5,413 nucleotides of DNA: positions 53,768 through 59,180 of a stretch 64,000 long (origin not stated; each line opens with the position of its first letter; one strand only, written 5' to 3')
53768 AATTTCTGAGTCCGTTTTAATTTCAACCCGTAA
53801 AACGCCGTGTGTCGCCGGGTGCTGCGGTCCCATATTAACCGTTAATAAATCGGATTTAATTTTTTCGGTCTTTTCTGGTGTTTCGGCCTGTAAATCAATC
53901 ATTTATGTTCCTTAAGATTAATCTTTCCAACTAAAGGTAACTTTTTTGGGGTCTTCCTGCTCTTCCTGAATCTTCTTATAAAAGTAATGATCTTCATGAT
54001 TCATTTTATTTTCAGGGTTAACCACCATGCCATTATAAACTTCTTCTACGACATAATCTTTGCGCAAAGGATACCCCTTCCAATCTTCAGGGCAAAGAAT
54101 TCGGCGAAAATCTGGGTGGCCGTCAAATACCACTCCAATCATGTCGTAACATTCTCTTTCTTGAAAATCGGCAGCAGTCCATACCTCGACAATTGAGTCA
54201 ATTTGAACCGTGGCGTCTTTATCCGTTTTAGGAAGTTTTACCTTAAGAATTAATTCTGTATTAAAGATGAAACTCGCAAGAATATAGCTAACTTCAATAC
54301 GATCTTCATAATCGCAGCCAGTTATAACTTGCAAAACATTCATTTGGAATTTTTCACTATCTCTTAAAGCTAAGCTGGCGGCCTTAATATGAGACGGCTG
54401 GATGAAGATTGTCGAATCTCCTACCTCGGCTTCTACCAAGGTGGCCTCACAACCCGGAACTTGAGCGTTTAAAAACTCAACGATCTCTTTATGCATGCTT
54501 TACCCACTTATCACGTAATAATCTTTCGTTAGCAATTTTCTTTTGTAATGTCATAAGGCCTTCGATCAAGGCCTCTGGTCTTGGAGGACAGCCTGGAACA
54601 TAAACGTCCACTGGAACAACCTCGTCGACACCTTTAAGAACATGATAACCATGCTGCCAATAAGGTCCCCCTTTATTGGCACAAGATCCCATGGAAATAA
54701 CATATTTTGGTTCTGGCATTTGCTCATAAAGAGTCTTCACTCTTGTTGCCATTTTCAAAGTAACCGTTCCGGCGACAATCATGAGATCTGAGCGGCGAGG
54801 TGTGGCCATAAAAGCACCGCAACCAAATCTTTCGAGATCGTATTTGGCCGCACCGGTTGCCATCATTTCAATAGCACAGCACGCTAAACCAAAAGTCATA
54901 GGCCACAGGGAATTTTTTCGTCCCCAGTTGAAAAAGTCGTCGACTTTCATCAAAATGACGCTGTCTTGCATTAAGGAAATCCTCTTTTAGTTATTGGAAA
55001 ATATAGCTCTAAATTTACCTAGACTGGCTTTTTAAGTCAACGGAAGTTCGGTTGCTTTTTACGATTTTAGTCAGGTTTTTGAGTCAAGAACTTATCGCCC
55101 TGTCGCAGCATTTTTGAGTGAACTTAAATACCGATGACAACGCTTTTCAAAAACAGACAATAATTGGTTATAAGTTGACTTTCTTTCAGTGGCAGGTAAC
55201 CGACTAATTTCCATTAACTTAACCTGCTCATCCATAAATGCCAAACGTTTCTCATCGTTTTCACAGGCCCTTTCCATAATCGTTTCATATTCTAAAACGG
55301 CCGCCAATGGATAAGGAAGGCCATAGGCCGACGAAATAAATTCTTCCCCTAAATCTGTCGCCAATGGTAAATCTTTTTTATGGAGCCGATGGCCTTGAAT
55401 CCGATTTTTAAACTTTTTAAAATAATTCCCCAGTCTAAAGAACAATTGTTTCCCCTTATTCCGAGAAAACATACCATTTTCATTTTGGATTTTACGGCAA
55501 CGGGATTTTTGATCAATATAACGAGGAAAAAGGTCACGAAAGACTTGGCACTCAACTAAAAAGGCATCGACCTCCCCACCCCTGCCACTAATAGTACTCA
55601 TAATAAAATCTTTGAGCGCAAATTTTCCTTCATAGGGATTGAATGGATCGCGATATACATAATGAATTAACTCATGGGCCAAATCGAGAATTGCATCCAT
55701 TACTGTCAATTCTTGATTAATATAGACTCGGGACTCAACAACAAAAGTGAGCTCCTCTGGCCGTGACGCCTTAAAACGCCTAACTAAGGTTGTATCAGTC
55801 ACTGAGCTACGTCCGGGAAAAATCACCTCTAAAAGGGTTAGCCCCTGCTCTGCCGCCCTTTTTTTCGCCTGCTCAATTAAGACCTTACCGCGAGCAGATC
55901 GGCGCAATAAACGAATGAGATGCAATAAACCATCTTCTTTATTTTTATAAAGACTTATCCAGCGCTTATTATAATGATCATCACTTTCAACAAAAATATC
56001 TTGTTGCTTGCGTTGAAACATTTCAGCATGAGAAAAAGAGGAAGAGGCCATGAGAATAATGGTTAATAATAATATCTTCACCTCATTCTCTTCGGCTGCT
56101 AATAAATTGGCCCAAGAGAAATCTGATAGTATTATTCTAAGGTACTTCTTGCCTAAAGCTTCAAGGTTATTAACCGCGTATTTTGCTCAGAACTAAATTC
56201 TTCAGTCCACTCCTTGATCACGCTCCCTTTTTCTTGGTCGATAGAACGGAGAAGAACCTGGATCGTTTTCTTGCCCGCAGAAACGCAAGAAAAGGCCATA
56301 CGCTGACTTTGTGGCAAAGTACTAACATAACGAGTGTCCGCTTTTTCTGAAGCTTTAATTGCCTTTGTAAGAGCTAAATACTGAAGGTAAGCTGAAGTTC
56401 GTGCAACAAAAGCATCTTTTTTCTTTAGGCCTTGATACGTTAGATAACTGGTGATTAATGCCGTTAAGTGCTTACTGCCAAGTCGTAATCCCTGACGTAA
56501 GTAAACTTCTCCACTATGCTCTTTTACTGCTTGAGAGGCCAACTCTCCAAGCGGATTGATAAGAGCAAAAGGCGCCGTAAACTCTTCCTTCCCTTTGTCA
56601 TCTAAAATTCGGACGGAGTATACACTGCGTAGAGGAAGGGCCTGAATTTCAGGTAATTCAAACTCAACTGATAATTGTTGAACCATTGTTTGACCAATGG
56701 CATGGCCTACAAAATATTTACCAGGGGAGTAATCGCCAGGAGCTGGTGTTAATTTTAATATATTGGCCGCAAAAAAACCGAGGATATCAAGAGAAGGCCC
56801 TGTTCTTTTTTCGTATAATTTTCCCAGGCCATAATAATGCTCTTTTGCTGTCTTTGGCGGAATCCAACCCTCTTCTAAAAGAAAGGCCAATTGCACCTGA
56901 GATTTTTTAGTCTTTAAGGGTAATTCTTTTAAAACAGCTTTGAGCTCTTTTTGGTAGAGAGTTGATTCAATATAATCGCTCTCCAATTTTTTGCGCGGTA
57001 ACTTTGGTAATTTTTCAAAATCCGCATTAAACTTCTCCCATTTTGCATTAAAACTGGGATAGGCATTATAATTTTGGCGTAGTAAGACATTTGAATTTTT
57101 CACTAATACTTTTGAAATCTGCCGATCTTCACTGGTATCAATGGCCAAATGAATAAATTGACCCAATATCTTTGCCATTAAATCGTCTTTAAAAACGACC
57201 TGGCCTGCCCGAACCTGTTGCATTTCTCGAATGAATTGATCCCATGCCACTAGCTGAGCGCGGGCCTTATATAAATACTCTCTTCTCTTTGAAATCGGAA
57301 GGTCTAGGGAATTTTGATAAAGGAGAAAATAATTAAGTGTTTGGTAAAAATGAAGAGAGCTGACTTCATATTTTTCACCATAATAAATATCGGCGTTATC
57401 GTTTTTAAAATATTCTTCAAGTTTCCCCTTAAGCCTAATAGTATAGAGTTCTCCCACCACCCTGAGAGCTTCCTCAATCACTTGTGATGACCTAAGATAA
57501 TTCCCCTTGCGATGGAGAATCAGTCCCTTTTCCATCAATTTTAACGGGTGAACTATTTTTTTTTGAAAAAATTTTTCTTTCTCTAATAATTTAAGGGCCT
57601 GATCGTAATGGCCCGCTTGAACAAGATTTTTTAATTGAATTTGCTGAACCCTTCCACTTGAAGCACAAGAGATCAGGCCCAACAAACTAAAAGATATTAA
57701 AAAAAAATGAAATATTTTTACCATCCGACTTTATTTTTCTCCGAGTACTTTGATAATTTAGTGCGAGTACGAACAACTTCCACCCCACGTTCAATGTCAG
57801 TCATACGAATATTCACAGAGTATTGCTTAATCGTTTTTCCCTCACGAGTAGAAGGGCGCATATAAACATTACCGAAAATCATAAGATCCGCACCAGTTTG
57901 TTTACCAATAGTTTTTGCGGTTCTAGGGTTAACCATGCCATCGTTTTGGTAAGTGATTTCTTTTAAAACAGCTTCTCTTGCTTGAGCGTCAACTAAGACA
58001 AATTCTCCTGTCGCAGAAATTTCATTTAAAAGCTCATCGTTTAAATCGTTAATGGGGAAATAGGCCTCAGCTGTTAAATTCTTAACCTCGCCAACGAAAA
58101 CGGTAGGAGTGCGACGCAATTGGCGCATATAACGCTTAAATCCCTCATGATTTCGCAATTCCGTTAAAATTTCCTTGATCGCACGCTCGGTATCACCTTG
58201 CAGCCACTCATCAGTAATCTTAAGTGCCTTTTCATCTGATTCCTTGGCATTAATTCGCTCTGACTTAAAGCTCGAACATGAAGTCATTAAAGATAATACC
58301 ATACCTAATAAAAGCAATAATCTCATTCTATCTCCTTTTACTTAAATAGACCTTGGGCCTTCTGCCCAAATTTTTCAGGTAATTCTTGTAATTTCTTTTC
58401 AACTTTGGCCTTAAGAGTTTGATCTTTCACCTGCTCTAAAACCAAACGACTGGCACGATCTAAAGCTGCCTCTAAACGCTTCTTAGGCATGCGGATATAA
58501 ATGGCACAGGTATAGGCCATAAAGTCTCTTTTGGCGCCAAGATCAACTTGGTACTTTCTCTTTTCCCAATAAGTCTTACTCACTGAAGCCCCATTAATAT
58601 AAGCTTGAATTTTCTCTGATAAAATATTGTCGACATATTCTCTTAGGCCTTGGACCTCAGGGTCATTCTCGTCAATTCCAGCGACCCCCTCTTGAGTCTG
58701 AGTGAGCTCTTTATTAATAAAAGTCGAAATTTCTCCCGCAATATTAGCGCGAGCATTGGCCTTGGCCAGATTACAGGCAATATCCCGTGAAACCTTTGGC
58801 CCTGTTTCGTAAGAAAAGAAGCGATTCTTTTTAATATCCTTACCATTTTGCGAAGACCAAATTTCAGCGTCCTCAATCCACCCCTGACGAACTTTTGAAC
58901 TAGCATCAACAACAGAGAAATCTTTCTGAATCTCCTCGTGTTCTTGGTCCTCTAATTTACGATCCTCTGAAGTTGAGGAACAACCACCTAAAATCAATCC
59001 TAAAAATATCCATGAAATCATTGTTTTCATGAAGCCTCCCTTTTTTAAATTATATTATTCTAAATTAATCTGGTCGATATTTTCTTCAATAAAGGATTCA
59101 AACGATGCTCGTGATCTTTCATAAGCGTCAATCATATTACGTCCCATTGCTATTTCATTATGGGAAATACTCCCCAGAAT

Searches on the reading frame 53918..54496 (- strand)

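Call 10: search_protein_families(library=pfam, proteins=[window:53918-54496:-], max_evalue=0.00001)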
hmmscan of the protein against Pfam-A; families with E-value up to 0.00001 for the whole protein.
window:53918-54496:- (192 aa): 1 family
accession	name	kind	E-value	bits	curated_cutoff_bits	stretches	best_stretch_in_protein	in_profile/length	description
PF00329.25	Complex1_30kDa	-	2e-37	128.9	22.5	1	32-152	3-122/124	Respiratory-chain NADH dehydrogenase, 30 Kd subunit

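Call 78: search_protein_families(library=ncbifam, proteins=[window:53918-54496:-], max_evalue=0.001)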
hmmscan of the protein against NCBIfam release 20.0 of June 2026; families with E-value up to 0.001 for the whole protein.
window:53918-54496:- (192 aa): 17 families
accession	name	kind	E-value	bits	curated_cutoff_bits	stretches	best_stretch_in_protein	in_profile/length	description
TIGR01961.1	NuoC_fam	subfamily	6.1e-33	113.9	122.45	1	30-151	3-121/122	NADH (or F420H2) dehydrogenase, subunit C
NF005856.0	PRK07785.1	equivalog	8.6e-32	110.9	224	1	21-151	95-225/246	NADH-quinone oxidoreductase subunit C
NF004737.0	PRK06074.2-4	equivalog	1.7e-30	105.9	144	1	47-154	29-130/150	NADH-quinone oxidoreductase subunit C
NF005832.0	PRK07735.1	equivalog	3.7e-30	105.5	431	1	29-149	308-424/430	NADH-quinone oxidoreductase subunit C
NF009141.0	PRK12494.1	equivalog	3.9e-27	95.2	175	1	53-155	66-170/175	NAD(P)H-quinone oxidoreductase subunit J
NF004733.0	PRK06074.1-5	equivalog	1.2e-25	90.3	225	1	18-150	21-151/203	NADH-quinone oxidoreductase subunit C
NF004730.0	PRK06074.1-1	equivalog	6.6e-22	78.4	193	1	16-163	18-170/200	NADH-quinone oxidoreductase subunit C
NF006304.0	PRK08491.1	equivalog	1.1e-21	77.6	228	1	24-149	55-175/263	NADH-quinone oxidoreductase subunit C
NF009808.0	PRK13292.1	equivalog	8.2e-21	73.6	1156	1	67-150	296-375/791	NADH-quinone oxidoreductase subunit B/C/D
NF008728.0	PRK11742.1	equivalog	2e-20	72.7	840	1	66-152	94-176/598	NADH-quinone oxidoreductase subunit C/D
NF040611.1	F420_dehyd_FpoC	exception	6.7e-20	71.6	220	1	3-148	4-146/158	F420H2 dehydrogenase subunit FpoC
NF004735.0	PRK06074.2-2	equivalog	7.8e-20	71.4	176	1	4-148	5-146/158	NADH-quinone oxidoreductase subunit C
NF004731.0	PRK06074.1-3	equivalog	1.1e-19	71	303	1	32-150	31-147/207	NADH-quinone oxidoreductase subunit C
NF004734.0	PRK06074.2-1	equivalog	1.1e-18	67.8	169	1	49-152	47-153/164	NADH-quinone oxidoreductase subunit C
NF004732.0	PRK06074.1-4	equivalog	3.6e-16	59.6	376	1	67-150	117-197/250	NADH-quinone oxidoreductase subunit C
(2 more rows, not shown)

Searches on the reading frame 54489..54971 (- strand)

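Call 10: search_protein_families(library=pfam, proteins=[window:54489-54971:-], max_evalue=0.00001)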
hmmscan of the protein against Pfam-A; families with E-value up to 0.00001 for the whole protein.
window:54489-54971:- (160 aa): 1 family
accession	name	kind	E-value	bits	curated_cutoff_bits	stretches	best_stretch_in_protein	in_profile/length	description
PF01058.29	Oxidored_q6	-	2.6e-31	108.4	27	1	31-142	1-128/128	NADH ubiquinone oxidoreductase, 20 Kd subunit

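Call 78: search_protein_families(library=ncbifam, proteins=[window:54489-54971:-], max_evalue=0.001)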
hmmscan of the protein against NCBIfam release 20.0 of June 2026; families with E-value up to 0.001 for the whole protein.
window:54489-54971:- (160 aa): 14 families
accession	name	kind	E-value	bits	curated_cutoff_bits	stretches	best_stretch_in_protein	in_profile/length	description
NF011388.0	PRK14813.1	equivalog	1.8e-78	262.7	294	1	2-152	10-159/189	NADH dehydrogenase subunit B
NF011394.0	PRK14819.1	equivalog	2.5e-76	256.7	312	1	2-159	13-169/264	NADH-quinone oxidoreductase subunit B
NF005012.1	PRK06411.1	subfamily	5.4e-74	247.2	116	1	2-150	16-162/166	NADH-quinone oxidoreductase subunit NuoB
TIGR01957.1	nuoB_fam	subfamily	3.9e-72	240.9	142.7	1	5-148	2-144/145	NADH-quinone oxidoreductase subunit B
NF011393.0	PRK14818.1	equivalog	3.7e-66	221.9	255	1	9-152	20-161/173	NADH dehydrogenase subunit B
NF009808.0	PRK13292.1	equivalog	3.1e-65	220.5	1156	1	2-149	7-152/791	NADH-quinone oxidoreductase subunit B/C/D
NF011390.0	PRK14815.1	equivalog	6.2e-65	217.9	281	1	4-154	17-165/183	NADH dehydrogenase subunit B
NF011391.0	PRK14816.1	equivalog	1.3e-62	210.9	283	1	5-152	37-183/196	NADH-quinone oxidoreductase subunit B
NF011395.0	PRK14820.1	equivalog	4.2e-52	176.5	263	1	8-154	21-165/180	NADH-quinone oxidoreductase subunit B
NF011389.0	PRK14814.1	equivalog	7.2e-52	175.9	285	1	3-150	16-161/186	NADH dehydrogenase subunit B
NF011392.0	PRK14817.1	equivalog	9.1e-47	159.1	271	1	13-149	29-163/182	NADH-quinone oxidoreductase subunit B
TIGR03294.1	FrhG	equivalog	3e-09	37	245.5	1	60-142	50-140/228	coenzyme F420 hydrogenase subunit gamma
NF040831.1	sulfhyd_ShyD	equivalog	6.4e-06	25.9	460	0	44-101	32-87/240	NAD(P)-dependent hydrogenase/sulfhydrogenase 2 subunit delta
NF045875.1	F420_non_VhuG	exception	9.7e-05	21.7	450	0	111-143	132-164/286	F420-non-reducing hydrogenase subunit VhuG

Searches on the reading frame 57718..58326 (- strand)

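Call 44: search_protein_families(library=pfam, proteins=[window:57718-58326:-], max_evalue=0.001)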
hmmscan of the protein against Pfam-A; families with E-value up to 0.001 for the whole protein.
window:57718-58326:- (202 aa): 2 families
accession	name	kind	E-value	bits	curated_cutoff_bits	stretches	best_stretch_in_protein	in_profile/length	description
PF13036.11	LpoB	-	1.1e-21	77.7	22.3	1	45-184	1-140/147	Peptidoglycan-synthase activator LpoB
PF03783.19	CsgG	-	0.0001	22.2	20.8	1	93-154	38-98/210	Curli production assembly/transport component CsgG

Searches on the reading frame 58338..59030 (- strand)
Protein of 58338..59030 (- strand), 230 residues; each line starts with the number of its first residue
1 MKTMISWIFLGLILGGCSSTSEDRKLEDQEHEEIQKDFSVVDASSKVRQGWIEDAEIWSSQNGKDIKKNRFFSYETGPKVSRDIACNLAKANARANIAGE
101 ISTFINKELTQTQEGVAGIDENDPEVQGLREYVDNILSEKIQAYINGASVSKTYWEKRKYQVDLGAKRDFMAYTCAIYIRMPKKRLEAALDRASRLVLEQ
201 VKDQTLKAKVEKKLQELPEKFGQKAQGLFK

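Call 44: search_protein_families(library=pfam, proteins=[window:58338-59030:-], max_evalue=0.001)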
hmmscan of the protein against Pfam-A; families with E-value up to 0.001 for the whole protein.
window:58338-59030:- (230 aa): 1 family
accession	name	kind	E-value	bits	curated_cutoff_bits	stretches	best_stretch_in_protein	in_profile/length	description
PF02169.21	LPP20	-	0.00036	21.4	25.9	0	83-157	24-85/97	LPP20 lipoprotein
